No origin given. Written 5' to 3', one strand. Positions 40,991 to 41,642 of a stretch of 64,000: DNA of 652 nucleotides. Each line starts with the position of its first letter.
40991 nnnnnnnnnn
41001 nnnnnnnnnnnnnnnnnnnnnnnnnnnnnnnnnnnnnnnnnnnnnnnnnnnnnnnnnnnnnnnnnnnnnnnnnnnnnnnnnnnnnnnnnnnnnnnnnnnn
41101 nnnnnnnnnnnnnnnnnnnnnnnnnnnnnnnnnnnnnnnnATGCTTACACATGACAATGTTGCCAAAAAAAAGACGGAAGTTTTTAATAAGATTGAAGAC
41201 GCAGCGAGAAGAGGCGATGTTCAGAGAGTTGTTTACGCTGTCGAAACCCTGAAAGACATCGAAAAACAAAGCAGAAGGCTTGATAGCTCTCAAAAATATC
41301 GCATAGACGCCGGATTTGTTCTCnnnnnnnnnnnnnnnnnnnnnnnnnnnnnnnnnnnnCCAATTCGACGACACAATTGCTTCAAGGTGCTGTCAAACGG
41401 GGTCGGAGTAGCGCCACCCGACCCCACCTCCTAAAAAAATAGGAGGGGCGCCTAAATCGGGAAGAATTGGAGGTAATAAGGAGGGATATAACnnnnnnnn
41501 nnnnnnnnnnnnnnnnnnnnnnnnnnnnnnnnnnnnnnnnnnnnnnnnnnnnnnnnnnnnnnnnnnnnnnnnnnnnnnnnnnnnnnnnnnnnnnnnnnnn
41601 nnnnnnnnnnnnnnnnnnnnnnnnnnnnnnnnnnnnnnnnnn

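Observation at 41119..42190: Three tandem paralogous ~55-61 aa helical proteins (one below ORF cutoff); two sit in a ~370-bp segmental duplication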

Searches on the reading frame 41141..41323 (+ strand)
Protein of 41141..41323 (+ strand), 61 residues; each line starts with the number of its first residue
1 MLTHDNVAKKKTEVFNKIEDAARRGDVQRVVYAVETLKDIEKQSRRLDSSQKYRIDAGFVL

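Call 6: search_protein_families(library=pfam, proteins=[window:41141-41323:+], max_evalue=1)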
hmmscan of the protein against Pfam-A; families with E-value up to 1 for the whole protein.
window:41141-41323:+ (61 aa): 1 family
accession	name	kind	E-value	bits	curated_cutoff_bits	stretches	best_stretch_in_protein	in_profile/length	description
PF09429.15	Wbp11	-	0.073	13.9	24.3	1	7-56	19-67/78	WW domain binding protein 11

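Call 7: search_protein_families(library=ncbifam, proteins=[window:41141-41323:+], max_evalue=1)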
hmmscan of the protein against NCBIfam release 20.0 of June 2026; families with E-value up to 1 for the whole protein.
window:41141-41323:+ (61 aa): 1 family
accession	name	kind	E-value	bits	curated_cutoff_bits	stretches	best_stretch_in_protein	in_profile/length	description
NF008468.0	PRK11360.1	equivalog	0.055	11.8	646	1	7-60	154-207/616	two-component system sensor histidine kinase AtoS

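Call 8: find_homologous_proteins(query=window:41141-41323:+, max_evalue=10)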
Query window:41141-41323:+ (61 aa): 5 proteins with E <= 10 among 5 candidates.
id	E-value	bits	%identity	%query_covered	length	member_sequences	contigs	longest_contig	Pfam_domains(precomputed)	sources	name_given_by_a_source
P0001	6.2e-31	122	100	100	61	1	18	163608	-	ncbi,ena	-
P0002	3.8e-26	107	87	100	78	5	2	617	-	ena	-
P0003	8.0e-25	102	84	100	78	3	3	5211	-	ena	-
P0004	3.0e-24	101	84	100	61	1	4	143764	-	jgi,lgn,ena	-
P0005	2.2e-23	98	80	100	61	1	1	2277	-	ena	-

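Call 10: find_encoding_contigs(protein=P0004, flank=8000, max_places=6)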
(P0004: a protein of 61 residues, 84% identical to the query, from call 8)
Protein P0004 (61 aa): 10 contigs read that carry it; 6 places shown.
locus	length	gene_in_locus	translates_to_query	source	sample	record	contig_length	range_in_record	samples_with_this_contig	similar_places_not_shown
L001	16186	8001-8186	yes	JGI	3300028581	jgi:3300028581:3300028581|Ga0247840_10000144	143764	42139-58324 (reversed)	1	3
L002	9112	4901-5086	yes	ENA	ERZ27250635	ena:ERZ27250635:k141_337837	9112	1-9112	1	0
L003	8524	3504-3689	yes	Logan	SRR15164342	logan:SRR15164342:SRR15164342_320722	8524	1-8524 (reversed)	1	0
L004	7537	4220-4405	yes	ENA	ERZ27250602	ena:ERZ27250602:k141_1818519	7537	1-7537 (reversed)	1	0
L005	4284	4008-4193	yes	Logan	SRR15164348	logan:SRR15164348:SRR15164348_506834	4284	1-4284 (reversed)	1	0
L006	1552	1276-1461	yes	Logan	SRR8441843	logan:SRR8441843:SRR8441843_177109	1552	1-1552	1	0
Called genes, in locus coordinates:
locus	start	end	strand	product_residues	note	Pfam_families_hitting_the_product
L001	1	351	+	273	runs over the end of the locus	PF12844:HTH_19 (weak), PF13413:HTH_25, PF27542:ArfC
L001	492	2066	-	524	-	PF03853:YjeF_N, PF01256:Carb_kinase, PF08543:Phos_pyr_kin (weak)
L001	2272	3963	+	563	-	PF01841:Transglut_core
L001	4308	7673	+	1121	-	PF24883:NPHP3_N (weak), PF13401:AAA_22 (weak), PF25873:WHD_MalT, PF13174:TPR_6 (faint), PF00515:TPR_1 (faint), PF07719:TPR_2 (faint), PF13176:TPR_7 (faint), PF03704:BTAD, +4 more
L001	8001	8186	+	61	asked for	-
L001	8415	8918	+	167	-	PF13302:Acetyltransf_3, PF00583:Acetyltransf_1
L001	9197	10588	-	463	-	PF02310:B12-binding, PF04055:Radical_SAM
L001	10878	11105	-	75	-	PF13660:DUF4147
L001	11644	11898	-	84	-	PF06803:DUF1232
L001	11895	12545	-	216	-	PF01545:Cation_efflux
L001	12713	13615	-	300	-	PF07963:N_methyl (weak), PF13306:LRR_5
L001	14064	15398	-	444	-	-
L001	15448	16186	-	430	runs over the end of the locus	PF03313:SDH_alpha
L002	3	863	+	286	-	?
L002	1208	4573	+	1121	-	PF24883:NPHP3_N (weak), PF13401:AAA_22 (weak), PF25873:WHD_MalT, PF13174:TPR_6 (faint), PF00515:TPR_1 (faint), PF07719:TPR_2 (faint), PF13176:TPR_7 (faint), PF03704:BTAD, +4 more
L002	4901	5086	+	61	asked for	-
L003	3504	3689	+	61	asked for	-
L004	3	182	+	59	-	?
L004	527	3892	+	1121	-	PF24883:NPHP3_N (weak), PF13401:AAA_22 (weak), PF25873:WHD_MalT, PF13174:TPR_6 (faint), PF00515:TPR_1 (faint), PF07719:TPR_2 (faint), PF13176:TPR_7 (faint), PF03704:BTAD, +4 more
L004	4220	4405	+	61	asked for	-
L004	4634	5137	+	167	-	PF13302:Acetyltransf_3, PF00583:Acetyltransf_1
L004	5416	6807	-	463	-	PF02310:B12-binding, PF04055:Radical_SAM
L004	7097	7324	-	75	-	PF13660:DUF4147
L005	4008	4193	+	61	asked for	-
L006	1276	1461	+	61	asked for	-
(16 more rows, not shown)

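Call 11: find_encoding_contigs(protein=P0001, flank=8000, max_places=6)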
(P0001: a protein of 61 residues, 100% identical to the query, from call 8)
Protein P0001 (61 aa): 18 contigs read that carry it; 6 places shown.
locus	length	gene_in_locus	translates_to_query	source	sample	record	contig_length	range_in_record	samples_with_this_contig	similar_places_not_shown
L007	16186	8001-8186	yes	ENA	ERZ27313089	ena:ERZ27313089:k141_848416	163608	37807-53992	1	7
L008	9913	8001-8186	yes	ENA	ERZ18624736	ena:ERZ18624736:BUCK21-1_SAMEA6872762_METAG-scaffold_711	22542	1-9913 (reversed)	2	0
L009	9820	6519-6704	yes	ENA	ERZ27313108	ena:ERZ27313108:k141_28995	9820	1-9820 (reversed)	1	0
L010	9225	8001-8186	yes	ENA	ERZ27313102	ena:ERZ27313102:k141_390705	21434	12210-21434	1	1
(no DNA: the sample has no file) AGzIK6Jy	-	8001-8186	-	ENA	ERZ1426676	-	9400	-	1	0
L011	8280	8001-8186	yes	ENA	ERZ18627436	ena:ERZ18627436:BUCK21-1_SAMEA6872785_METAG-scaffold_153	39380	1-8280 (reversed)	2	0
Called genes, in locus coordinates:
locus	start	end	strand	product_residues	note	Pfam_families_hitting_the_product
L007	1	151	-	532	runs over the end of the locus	PF02310:B12-binding, PF04055:Radical_SAM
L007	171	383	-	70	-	-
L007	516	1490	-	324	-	PF04307:YdjM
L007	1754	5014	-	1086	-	PF00211:Guanylate_cyc, PF13191:AAA_16, PF07719:TPR_2 (faint), PF13424:TPR_12 (weak)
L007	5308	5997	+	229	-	-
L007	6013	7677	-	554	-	PF00027:cNMP_binding, PF04910:Tcf25 (faint), PF13428:TPR_14 (faint), PF13429:TPR_15 (faint), PF00515:TPR_1 (faint), PF03704:BTAD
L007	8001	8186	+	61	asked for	-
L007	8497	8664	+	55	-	-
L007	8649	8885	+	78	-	-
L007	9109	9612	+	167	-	PF13302:Acetyltransf_3, PF00583:Acetyltransf_1, PF13508:Acetyltransf_7 (weak)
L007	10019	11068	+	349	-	PF04055:Radical_SAM, PF06968:BATS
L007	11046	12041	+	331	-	PF08279:HTH_11, PF03099:BPL_LplA_LipB, PF16917:BPL_LplA_LipB_2, PF02237:BPL_C (weak)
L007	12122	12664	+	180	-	PF02632:BioY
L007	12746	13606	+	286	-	PF00005:ABC_tran, PF02463:SMC_N, PF13304:AAA_21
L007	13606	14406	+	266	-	PF02361:CbiQ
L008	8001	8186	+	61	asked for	-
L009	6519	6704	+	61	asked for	-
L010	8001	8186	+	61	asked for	-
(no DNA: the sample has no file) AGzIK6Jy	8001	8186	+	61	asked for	-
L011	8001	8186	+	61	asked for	-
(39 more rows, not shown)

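Call 42: search_protein_representatives(alignment_id=A4)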
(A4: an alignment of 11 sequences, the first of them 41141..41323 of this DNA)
Query: 11 sequences, 56 profile positions. Proteins with E-value up to 0.001 (for the whole library): 8; up to 1e-10: 2; up to 1e-30: 0. The best 8 are listed.
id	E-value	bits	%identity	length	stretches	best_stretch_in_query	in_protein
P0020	4.8e-29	116.0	-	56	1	1-56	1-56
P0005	7.7e-28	112.2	-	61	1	1-56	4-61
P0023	1.8e-08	50.2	-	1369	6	16-29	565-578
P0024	1.3e-06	44.2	-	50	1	9-48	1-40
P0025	1.5e-04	37.6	-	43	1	2-38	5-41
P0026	4.3e-04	36.1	-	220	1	5-42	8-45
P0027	6.1e-04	35.6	-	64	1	4-47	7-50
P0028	9.2e-04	35.1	-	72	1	3-43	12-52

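Call 44: find_encoding_contigs(protein=P0027, flank=4000, max_places=3)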
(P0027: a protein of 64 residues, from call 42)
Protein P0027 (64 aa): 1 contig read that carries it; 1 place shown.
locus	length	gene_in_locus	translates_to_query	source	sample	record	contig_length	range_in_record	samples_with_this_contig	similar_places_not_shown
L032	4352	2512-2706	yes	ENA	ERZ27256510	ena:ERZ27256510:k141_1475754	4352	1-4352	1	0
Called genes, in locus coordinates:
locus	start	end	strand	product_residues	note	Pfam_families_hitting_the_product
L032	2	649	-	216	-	?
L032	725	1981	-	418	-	PF01734:Patatin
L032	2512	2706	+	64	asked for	-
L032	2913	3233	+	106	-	-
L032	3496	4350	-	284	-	?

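Call 45: search_protein_families(library=pfam, proteins=[P0026, P0024, P0027, P0028, P0025], max_evalue=1)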
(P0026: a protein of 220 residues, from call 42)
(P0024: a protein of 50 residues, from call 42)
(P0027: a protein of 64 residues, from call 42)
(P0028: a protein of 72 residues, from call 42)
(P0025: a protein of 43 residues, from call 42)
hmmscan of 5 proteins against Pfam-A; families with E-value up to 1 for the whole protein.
P0026 (220 aa): 0 families

P0024 (50 aa): 0 families

P0027 (64 aa): 0 families

P0028 (72 aa): 3 families
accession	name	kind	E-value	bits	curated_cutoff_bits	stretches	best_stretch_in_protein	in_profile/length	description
PF04466.19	Terminase_3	-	0.027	14.4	23.2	1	11-62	39-90/201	Phage terminase large subunit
PF05062.17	RICH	-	0.029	15.2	23.2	1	4-36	32-65/82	RICH domain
PF20347.3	DUF6642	-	0.083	13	27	1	15-55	16-56/182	Family of unknown function (DUF6642)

P0025 (43 aa): 0 families

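Call 46: predict_structure(alignment_id=A4)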
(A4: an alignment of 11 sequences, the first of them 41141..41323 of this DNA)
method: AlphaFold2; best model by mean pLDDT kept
length: 61 residues; sequences in the alignment: 11
mean_pLDDT: 76.8   pTM: 0.52
mean pLDDT of the five models: 76.8, 75.0, 74.5, 72.4, 69.3
residues with pLDDT >= 90: 19; 70-90: 23; 50-70: 13; < 50: 6
segments of 3 or more residues with pLDDT < 50: 58-61
pLDDT, mean of each block of 10 residues (from residue 1): 73 91 92 89 71 49 38
secondary structure, 60 per line:
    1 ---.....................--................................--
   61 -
elements in order: H4-24 H27-58

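Call 53: fold_search(model_id=the predicted structure, library=pdb)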
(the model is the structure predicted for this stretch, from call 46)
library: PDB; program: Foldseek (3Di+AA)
matches with E <= 10: 255; with E <= 0.001: 0
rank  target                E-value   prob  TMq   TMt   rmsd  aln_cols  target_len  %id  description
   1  7yh5_A                8.3e-01  0.87  0.51  0.20   1.3        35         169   28  MazG(Mycobacterium tuberculosis) (released 2023-07-19)
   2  7xn7_r                8.3e-01  0.82  0.60  0.14  10.2        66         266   23  RNA polymerase II elongation complex containing Spt4/5, Elf1, Spt6, Spn1 and Paf1C (released 2022-09-07)
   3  3jza_B                1.4e+00  0.92  0.65  0.22   1.0        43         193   12  Crystal structure of human Rab1b in complex with the GEF domain of DrrA/SidM from Legionella pneumophila (released 2010-01-19)
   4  9s9k_A                1.6e+00  0.89  0.75  0.27   2.4        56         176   18  S. islandicus CdvB (semi open) (released 2026-01-28)
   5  9s9k_B                1.6e+00  0.89  0.73  0.27   2.4        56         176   18  S. islandicus CdvB (semi open) (released 2026-01-28)
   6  9qqr_A                1.8e+00  0.75  0.69  0.16   2.1        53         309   13  S.aureus ClpC decameric resting state (released 2025-07-30)
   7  8pj2_y                2.0e+00  0.75  0.67  0.07   3.3        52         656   13  Structure of human 48S translation initiation complex in AUG recognition state after eIF5-induced GTP hydrolysis by eI (released 2024-08-14)
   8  1yvw_A                2.0e+00  0.54  0.54  0.36   7.3        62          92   14  Crystal structure of Phosphoribosyl-ATP pyrophosphohydrolase from Bacillus cereus. NESGC target BcR13. (released 2005-03-01)
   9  4evd                  2.2e+00  0.84  0.67  0.30   1.3        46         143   22  Crystal Structure HP-NAP from strain YS29 cadmium loaded (Cocrystallization 50mM) (released 2012-06-27)
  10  9qrw_B                2.2e+00  0.72  0.69  0.08   1.8        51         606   14  S.aureus ClpC dodecameric resting state (released 2025-07-30)
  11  4b6x_B                2.2e+00  0.63  0.61  0.63   3.2        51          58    8  Crystal structure of in planta processed AvrRps4 (released 2012-09-19)
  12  7yh5_F                2.2e+00  0.57  0.50  0.27   1.4        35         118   28  MazG(Mycobacterium tuberculosis) (released 2023-07-19)
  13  3v1f_A                2.4e+00  0.89  0.63  0.86   0.7        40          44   18  Crystal structure of de novo designed MID1-zinc H35E mutant (released 2012-01-11)
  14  3v1f_B                2.5e+00  0.87  0.60  0.85   0.7        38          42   18  Crystal structure of de novo designed MID1-zinc H35E mutant (released 2012-01-11)
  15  9a7e_B                2.5e+00  0.87  0.59  0.20   0.6        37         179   19  Integrative model of CLPC-YPIB by crosslinking MS and deep learning (released 2024-09-18)
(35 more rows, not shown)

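Call 63: search_protein_families(library=padloc, proteins=[window:41141-41323:+], max_evalue=0.1)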
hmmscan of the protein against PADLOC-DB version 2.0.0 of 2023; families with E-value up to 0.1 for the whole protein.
window:41141-41323:+ (61 aa): 0 families

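Call 64: search_protein_families(library=phrogs, proteins=[window:41141-41323:+, P0026, P0027, P0028, P0024], max_evalue=0.1)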
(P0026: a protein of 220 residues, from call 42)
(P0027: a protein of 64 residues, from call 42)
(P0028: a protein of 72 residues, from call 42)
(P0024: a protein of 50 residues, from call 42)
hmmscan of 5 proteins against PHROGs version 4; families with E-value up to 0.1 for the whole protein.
window:41141-41323:+ (61 aa): 1 family
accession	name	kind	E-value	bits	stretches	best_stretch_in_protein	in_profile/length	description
phrog_3012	-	unknown function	0.069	14.1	1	7-37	21-51/87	-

P0026 (220 aa): 1 family
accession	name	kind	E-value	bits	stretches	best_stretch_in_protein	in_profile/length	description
phrog_3012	-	unknown function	0.026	15.5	0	8-36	22-50/87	-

P0027 (64 aa): 0 families

P0028 (72 aa): 0 families

P0024 (50 aa): 2 families
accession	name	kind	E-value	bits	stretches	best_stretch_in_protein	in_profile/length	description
phrog_27182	-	unknown function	0.03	15.3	0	3-17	22-36/74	-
phrog_11860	-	unknown function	0.099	13.8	1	3-44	60-100/114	-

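Call 82: list_cluster_members(proteins=[window:41141-41323:+, window:41637-41801:+, window:42249-42749:+, P0024, P0026, P0028])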
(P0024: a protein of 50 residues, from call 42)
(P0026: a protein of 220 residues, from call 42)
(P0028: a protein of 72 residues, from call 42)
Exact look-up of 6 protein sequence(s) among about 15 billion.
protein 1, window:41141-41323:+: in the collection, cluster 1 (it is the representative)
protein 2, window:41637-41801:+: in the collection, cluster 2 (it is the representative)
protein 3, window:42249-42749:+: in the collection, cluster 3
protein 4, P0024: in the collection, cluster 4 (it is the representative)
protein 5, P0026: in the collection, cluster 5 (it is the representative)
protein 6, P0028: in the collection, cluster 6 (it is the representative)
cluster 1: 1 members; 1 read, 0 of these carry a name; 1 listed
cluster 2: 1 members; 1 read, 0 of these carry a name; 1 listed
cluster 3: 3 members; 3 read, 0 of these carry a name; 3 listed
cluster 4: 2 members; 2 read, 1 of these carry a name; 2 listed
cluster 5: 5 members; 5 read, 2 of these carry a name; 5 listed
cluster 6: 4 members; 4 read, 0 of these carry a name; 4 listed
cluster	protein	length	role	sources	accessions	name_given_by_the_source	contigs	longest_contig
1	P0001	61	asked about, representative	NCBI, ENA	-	-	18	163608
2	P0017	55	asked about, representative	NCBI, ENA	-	-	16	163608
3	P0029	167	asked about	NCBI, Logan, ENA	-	-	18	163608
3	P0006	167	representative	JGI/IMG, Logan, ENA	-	-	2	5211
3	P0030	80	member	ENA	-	-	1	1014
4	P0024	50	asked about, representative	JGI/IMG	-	hypothetical protein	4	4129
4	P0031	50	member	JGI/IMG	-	-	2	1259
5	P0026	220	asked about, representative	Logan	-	-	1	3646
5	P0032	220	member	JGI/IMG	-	hypothetical protein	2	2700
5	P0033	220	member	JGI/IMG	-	hypothetical protein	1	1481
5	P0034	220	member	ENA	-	-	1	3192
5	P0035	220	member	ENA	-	-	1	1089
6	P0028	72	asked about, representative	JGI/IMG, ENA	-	-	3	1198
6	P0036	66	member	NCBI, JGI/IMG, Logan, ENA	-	-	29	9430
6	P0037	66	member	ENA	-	-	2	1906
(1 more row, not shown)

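Call 83: find_related_loci(query=A4, collection=viral_contigs, flank=4000)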
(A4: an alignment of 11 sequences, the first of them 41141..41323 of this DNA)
Query A4 (61 aa) in viral_contigs; peptide patterns used: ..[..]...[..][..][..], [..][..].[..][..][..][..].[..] (x = any residue, [..] = any of these).
91 stretches matched a pattern, but none encodes a relative of the query by tblastn (E <= 1e-3).

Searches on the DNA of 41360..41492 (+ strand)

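Call 85: build_rna_model(alignment_id=A5, structure=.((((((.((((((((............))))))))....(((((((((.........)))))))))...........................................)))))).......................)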
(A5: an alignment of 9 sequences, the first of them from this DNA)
Model R1 built from alignment A5 (9 sequences, 139 columns); structure: as given.
model positions 131; base pairs 23; branch points 1; effective number of sequences 1.9; information 0.589 bits per position. Calibrated on 0.2 Mb of random sequence (short: E-values are rough).
structure used (alignment columns):
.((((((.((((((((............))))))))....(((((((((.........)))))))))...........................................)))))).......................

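Call 86: search_with_rna_model(model_id=R1, sources=[window, L001, L009, L012, L014, L017, L020, L024, L025, L027, L029, L030, L032, L033, L023, L028], max_evalue=1)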
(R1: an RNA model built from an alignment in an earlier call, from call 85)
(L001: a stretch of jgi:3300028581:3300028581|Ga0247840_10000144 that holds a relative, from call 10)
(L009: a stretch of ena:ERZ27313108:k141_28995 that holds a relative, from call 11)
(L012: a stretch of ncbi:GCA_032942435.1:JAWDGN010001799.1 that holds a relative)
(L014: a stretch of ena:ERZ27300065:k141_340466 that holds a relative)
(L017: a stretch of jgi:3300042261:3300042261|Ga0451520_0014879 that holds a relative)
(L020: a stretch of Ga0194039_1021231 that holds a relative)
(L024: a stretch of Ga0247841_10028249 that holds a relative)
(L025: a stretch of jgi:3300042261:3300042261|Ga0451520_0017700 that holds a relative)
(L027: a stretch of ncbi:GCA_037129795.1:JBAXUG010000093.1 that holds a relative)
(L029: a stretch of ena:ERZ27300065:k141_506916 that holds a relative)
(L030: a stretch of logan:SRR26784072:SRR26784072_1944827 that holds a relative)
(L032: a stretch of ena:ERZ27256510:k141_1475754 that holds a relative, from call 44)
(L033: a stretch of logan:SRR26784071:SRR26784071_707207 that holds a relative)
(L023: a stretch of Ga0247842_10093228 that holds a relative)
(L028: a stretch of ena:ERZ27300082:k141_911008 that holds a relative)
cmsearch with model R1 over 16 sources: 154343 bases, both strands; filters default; matches with E-value up to 1: 14.
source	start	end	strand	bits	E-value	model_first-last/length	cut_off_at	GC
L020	784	915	+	152.7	3.9e-33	1-131/131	no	0.49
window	42059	42187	+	148.6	3.5e-32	1-131/131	no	0.52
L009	6738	6866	+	148.6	3.5e-32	1-131/131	no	0.52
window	41360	41492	+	141.8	1.5e-30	1-131/131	no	0.51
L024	2806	2936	+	137.7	1.4e-29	1-131/131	no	0.47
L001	8222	8352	+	137.4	1.6e-29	1-131/131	no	0.5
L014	900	1030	+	136.1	3.3e-29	1-131/131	no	0.54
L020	85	217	+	136.1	3.3e-29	1-131/131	no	0.5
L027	3130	3260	+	133.7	1.2e-28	1-131/131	no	0.5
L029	1755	1885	+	133.7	1.2e-28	1-131/131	no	0.5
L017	5393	5524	+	107.7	1.8e-22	1-131/131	no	0.46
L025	4807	4940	+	105.7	5.3e-22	1-131/131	no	0.5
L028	1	86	+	67.6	5.9e-13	46-131/131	5'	0.49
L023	1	75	+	60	3.7e-11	57-131/131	5'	0.41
